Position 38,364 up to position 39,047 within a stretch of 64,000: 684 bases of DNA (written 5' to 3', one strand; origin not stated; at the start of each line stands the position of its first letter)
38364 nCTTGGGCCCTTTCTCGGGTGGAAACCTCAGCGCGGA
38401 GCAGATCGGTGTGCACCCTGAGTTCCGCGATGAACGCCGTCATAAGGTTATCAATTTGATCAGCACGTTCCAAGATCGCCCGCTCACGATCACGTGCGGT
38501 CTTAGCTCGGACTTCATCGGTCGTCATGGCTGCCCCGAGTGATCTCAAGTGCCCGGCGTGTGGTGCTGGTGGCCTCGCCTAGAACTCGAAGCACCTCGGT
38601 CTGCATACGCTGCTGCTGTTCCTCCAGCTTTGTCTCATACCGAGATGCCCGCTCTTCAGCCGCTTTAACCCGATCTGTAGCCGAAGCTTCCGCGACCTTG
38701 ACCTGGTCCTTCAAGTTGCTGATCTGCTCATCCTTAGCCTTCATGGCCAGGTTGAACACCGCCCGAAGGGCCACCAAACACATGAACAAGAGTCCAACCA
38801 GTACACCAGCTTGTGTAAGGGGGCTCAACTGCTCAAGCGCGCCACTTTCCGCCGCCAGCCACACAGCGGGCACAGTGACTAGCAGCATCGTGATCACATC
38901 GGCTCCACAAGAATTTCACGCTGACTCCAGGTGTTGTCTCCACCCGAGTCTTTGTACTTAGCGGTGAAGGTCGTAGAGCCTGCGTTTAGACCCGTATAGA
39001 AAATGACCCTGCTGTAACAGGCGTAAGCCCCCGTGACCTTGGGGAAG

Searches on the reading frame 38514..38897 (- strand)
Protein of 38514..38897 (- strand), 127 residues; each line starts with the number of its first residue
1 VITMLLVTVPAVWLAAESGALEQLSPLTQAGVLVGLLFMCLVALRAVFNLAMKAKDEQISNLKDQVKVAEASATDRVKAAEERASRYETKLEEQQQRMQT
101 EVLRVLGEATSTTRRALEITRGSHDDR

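Call 8: search_protein_families(library=phrogs, proteins=[window:38514-38897:-], max_evalue=0.001)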
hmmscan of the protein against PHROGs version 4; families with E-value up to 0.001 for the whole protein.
window:38514-38897:- (127 aa): 1 family
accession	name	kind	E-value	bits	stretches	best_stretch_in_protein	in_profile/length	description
phrog_11086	-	unknown function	3.7e-05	24.9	1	56-107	69-122/146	-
